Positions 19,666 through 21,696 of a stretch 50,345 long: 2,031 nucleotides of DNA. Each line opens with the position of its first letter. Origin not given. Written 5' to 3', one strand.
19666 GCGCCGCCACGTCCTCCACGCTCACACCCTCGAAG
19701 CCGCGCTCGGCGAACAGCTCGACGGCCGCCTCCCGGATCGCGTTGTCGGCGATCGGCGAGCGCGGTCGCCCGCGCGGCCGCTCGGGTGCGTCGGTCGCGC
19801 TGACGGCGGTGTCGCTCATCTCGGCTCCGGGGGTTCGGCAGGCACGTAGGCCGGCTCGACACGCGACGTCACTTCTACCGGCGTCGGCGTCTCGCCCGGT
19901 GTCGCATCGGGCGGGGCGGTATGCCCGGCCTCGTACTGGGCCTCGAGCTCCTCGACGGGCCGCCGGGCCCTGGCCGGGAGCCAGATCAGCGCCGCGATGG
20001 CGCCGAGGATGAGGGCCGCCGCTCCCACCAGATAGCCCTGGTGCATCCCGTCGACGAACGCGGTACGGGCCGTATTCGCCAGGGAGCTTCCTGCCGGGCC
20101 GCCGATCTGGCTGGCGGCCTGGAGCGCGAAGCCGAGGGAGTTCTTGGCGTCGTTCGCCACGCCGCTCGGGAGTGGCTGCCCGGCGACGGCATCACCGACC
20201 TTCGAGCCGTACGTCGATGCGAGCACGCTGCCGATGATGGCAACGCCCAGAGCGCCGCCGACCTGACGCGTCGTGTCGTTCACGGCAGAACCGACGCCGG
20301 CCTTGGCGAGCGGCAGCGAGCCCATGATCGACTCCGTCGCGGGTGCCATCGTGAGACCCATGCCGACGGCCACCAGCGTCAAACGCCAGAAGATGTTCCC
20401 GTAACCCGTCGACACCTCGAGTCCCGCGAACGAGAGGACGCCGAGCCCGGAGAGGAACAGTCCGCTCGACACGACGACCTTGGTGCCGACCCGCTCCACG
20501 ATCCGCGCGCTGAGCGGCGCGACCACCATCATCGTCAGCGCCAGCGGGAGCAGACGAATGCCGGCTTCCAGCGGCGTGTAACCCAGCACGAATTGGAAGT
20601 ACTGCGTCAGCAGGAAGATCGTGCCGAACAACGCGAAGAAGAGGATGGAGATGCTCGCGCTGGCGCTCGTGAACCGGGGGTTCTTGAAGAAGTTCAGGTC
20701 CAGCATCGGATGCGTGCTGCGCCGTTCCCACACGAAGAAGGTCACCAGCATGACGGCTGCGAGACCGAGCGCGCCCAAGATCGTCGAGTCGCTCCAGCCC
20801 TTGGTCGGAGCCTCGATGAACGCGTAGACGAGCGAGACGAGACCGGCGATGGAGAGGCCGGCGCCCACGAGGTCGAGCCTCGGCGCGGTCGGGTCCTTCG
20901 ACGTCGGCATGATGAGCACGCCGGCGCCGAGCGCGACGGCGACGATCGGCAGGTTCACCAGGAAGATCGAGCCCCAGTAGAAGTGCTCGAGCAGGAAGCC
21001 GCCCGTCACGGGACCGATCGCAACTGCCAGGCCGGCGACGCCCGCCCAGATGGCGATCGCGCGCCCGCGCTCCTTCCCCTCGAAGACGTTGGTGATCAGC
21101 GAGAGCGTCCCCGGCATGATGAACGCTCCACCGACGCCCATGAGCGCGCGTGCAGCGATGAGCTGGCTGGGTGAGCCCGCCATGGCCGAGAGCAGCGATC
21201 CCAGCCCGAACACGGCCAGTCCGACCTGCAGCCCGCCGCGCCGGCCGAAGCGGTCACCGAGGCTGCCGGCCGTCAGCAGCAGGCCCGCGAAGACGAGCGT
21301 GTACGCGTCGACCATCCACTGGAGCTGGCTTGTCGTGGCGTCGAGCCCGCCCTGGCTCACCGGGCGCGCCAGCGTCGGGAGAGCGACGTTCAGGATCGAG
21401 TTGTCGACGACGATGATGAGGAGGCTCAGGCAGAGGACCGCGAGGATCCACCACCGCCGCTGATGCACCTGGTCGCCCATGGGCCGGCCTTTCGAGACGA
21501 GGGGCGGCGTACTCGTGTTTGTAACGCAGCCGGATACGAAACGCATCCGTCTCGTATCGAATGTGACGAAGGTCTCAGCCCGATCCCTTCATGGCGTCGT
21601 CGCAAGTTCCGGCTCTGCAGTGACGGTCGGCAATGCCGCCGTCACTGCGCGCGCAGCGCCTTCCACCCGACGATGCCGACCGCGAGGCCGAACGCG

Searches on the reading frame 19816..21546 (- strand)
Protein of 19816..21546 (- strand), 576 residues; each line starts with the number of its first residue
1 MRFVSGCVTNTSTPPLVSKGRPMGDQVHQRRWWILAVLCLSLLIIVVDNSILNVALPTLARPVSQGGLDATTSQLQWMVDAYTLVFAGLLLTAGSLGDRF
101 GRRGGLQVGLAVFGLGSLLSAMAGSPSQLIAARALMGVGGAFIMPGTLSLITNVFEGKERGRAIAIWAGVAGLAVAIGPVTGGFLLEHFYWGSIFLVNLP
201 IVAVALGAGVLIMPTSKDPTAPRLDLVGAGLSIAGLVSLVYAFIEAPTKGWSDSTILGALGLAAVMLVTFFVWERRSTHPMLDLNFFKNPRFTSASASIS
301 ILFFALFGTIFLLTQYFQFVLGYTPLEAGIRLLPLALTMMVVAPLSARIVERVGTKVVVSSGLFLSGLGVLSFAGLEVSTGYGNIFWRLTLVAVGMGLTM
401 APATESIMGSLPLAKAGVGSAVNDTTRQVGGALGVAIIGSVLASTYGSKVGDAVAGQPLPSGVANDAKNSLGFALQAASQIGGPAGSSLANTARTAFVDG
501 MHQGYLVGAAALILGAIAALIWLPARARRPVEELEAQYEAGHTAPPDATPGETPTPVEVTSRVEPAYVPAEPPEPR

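Call 15: search_protein_families(library=pfam, proteins=[window:19816-21546:-])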
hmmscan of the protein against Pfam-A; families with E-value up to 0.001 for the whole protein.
window:19816-21546:- (576 aa): 2 families
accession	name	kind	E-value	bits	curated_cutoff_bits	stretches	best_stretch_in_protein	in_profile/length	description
PF07690.21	MFS_1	-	3e-48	165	33.4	1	38-434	1-346/347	Major Facilitator Superfamily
PF00083.30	Sugar_tr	-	6.2e-05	22.5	22.3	1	65-146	38-122/452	Sugar (and other) transporter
